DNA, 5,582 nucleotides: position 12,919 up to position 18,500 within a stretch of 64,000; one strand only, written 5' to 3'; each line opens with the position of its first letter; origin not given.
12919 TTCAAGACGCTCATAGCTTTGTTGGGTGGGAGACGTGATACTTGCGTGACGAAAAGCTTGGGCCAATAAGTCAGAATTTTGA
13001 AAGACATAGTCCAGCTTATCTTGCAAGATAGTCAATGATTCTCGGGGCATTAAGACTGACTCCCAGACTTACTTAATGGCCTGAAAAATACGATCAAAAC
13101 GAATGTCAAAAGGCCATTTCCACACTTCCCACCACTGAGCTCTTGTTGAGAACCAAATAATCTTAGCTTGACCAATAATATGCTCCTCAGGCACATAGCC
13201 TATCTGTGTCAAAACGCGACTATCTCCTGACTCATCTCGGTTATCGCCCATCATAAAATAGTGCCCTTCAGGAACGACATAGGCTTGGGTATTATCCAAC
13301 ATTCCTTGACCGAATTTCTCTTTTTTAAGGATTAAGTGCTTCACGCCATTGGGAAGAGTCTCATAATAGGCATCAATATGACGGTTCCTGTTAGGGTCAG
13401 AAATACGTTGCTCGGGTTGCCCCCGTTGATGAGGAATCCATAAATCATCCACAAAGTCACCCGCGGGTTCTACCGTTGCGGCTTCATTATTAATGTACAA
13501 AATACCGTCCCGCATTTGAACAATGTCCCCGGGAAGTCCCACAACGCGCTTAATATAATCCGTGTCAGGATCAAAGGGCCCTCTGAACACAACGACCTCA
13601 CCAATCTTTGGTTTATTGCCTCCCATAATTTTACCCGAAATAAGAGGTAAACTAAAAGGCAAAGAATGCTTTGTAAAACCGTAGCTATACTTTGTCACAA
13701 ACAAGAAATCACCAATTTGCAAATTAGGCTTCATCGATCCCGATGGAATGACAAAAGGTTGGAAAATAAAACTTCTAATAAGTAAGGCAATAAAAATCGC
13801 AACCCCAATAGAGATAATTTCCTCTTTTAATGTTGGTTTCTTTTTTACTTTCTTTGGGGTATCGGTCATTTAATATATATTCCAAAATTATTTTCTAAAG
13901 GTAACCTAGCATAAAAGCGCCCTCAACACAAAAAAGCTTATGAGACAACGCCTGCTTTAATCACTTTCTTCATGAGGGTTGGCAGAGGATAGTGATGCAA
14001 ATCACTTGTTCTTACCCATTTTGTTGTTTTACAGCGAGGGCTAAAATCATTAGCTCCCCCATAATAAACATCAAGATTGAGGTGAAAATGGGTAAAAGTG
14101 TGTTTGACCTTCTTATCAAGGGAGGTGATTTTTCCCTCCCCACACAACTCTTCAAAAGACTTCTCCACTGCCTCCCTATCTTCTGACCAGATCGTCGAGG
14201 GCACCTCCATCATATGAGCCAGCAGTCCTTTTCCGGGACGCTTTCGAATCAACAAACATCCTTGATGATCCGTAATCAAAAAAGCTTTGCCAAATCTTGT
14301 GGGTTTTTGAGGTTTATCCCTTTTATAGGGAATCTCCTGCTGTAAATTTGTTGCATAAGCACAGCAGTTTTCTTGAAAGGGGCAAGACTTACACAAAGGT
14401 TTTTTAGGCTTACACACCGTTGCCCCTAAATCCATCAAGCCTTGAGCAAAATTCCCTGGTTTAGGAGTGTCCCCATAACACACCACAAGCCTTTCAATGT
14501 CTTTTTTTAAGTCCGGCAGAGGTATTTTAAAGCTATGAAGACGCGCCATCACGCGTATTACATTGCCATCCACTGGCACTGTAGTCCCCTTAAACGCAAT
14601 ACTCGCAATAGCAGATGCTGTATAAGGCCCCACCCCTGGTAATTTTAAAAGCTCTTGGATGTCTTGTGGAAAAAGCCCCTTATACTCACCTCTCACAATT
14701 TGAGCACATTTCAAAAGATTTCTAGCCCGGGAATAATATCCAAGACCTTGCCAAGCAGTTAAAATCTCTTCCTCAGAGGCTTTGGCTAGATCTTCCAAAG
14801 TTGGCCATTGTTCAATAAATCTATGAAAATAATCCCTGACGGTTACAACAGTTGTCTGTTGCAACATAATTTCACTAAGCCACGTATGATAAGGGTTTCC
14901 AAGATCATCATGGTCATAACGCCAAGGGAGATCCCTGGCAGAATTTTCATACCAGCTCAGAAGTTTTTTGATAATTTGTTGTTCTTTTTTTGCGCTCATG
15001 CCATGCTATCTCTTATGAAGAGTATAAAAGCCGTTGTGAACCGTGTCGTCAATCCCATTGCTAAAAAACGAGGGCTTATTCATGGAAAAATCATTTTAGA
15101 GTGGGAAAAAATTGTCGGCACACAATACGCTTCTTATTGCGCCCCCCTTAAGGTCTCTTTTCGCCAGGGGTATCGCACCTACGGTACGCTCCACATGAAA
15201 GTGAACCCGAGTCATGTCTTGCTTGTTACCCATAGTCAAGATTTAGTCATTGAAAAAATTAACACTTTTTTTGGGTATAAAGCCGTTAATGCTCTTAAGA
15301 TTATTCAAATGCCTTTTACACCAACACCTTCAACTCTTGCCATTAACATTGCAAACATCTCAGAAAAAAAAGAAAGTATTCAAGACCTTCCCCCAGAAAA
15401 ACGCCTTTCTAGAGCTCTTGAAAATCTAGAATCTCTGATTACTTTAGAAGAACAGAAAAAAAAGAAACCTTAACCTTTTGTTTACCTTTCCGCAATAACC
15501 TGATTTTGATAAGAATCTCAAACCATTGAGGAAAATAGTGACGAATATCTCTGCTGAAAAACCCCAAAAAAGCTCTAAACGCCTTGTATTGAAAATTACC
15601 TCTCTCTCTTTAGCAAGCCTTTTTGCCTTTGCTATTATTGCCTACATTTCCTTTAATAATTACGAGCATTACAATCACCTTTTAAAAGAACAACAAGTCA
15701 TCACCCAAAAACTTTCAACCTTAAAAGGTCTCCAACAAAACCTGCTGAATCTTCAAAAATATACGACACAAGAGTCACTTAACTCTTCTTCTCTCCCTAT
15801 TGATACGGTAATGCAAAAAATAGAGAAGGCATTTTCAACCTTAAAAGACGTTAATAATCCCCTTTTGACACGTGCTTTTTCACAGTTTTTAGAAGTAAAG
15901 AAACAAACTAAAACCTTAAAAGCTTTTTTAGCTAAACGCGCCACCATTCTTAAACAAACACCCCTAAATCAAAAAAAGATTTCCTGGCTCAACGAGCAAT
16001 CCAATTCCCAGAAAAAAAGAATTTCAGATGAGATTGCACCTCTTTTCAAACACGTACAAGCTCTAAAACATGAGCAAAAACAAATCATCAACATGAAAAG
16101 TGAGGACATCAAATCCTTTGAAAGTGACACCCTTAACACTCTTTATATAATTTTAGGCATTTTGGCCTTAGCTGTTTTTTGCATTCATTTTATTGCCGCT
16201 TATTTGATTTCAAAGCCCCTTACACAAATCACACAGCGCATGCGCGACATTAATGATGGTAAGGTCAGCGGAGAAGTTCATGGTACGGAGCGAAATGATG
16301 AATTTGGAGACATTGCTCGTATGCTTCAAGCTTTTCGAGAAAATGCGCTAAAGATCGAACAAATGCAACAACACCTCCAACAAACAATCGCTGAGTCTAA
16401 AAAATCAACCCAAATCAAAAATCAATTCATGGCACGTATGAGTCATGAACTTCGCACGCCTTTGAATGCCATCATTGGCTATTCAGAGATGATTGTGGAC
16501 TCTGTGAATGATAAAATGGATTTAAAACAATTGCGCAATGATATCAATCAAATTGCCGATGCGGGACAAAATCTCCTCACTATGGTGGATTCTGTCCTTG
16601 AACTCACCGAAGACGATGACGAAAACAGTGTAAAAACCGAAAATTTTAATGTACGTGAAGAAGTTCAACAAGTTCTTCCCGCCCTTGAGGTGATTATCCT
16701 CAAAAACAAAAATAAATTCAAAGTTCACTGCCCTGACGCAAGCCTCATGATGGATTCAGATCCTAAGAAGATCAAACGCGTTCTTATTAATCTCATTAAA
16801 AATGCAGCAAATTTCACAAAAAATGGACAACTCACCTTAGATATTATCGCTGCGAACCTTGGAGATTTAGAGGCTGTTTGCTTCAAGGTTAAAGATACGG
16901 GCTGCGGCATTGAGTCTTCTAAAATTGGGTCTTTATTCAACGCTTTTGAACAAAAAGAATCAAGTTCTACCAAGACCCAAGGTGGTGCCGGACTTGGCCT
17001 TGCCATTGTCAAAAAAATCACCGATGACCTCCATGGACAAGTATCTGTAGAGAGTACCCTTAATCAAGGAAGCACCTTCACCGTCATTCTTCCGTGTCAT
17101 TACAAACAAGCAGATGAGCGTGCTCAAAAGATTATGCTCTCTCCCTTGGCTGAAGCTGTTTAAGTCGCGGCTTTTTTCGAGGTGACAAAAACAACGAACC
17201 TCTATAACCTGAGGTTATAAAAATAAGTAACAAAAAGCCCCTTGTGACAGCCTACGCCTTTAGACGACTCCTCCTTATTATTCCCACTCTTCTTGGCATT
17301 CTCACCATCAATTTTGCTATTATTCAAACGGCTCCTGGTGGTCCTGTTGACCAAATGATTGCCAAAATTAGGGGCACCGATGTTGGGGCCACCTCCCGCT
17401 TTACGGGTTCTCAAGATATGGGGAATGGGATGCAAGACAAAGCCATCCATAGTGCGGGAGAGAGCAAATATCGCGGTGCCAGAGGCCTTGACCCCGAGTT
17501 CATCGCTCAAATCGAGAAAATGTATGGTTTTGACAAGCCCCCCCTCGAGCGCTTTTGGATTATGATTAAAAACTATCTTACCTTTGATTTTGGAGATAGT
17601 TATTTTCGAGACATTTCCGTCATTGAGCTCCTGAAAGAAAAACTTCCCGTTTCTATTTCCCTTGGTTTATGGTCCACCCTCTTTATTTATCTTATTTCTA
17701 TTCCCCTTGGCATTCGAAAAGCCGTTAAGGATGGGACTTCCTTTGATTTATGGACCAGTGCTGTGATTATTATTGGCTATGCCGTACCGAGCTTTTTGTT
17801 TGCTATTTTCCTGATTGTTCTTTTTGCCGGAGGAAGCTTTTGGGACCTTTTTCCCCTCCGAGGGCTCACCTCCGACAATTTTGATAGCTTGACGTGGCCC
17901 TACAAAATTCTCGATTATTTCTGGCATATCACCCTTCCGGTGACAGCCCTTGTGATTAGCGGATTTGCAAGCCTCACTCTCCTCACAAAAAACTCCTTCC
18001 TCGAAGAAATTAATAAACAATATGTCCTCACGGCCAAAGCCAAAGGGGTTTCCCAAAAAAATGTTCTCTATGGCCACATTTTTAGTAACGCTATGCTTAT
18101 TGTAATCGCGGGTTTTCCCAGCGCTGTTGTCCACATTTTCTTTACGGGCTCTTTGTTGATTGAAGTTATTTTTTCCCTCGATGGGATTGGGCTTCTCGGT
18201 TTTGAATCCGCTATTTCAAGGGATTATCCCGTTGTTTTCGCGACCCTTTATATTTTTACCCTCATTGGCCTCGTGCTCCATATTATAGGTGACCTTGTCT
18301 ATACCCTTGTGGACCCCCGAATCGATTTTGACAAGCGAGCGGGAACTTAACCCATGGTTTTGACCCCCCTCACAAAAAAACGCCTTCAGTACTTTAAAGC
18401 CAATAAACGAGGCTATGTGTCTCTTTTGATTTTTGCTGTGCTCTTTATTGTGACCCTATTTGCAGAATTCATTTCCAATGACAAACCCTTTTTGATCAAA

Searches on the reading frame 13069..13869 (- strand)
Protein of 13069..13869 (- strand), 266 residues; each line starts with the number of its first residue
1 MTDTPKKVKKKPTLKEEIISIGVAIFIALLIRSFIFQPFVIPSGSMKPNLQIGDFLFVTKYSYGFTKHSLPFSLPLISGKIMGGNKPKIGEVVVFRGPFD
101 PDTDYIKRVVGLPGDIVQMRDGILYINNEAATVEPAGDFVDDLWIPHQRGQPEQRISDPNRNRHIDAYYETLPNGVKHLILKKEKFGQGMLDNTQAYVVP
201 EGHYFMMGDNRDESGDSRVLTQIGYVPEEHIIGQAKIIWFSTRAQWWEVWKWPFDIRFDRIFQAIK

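Call 70: search_protein_families(library=pfam, proteins=[window:13069-13869:-], max_evalue=0.000001)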
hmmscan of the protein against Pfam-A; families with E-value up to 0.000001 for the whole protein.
window:13069-13869:- (266 aa): 1 family
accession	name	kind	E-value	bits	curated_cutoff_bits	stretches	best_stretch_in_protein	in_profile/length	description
PF10502.14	Peptidase_S26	-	4.9e-48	163.7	22.9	1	16-240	3-168/168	Signal peptidase, peptidase S26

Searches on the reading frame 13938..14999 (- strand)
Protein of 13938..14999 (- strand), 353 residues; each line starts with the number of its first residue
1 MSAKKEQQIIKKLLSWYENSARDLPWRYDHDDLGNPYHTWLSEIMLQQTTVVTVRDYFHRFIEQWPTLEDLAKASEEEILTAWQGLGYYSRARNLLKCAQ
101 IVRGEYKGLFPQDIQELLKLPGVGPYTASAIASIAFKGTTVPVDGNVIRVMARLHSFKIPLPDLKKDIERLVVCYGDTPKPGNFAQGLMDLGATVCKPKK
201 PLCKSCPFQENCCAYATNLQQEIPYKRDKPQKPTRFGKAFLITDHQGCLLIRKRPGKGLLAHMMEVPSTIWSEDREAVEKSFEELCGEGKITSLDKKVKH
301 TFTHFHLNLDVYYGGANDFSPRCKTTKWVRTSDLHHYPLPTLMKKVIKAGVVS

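Call 70: search_protein_families(library=pfam, proteins=[window:13938-14999:-], max_evalue=0.000001)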
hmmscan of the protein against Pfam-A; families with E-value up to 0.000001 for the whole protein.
window:13938-14999:- (353 aa): 3 families
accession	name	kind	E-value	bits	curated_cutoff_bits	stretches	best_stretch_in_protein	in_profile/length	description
PF14815.12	NUDIX_4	-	5.7e-22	78.1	35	1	239-348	2-112/113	NUDIX domain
PF00730.31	HhH-GPD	-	1.5e-21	77.2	26.2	1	42-158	2-90/108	HhH-GPD superfamily base excision DNA repair protein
PF00633.29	HHH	-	4.9e-11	42.3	24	1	105-134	1-30/30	Helix-hairpin-helix motif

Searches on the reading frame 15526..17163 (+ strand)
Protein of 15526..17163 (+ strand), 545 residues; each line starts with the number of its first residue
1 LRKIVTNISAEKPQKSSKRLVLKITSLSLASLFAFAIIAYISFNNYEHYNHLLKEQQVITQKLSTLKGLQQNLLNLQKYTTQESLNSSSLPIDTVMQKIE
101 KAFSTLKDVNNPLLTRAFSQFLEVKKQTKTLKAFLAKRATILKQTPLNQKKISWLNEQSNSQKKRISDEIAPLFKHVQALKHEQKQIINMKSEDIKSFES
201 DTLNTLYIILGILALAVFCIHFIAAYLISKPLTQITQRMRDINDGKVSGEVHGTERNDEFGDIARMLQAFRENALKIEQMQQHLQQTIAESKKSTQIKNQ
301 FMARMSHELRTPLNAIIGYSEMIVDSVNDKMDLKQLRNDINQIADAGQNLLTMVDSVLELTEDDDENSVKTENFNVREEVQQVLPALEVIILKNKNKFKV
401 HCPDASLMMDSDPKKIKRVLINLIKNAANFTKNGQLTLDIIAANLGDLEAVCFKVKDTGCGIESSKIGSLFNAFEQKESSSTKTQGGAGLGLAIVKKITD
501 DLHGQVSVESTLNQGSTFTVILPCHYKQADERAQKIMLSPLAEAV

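Call 70: search_protein_families(library=pfam, proteins=[window:15526-17163:+], max_evalue=0.000001)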
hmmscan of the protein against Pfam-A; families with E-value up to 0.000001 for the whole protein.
window:15526-17163:+ (545 aa): 2 families
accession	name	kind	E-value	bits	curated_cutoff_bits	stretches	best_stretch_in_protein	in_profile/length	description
PF02518.31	HATPase_c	-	3.1e-24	86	26.4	1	412-523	2-108/111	Histidine kinase-, DNA gyrase B-, and HSP90-like ATPase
PF00512.31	HisKA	-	3.6e-14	53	26.9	1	298-364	2-64/66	His Kinase A (phospho-acceptor) domain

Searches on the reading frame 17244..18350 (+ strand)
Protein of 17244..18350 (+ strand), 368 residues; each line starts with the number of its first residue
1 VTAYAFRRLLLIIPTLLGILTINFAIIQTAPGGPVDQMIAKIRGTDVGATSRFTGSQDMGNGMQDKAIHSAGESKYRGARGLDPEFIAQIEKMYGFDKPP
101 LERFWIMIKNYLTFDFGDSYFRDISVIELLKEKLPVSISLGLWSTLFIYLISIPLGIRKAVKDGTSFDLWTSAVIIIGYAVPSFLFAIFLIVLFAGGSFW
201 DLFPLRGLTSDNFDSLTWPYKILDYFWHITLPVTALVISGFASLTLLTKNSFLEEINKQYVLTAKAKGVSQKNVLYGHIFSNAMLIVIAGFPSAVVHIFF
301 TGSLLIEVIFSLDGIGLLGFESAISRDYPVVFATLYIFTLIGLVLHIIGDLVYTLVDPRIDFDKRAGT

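Call 70: search_protein_families(library=pfam, proteins=[window:17244-18350:+], max_evalue=0.000001)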
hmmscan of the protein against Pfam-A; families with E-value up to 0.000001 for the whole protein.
window:17244-18350:+ (368 aa): 1 family
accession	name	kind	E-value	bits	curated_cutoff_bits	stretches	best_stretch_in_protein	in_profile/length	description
PF00528.27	BPD_transp_1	-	1.6e-32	113.2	26.4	1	153-360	2-182/184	Binding-protein-dependent transport system inner membrane component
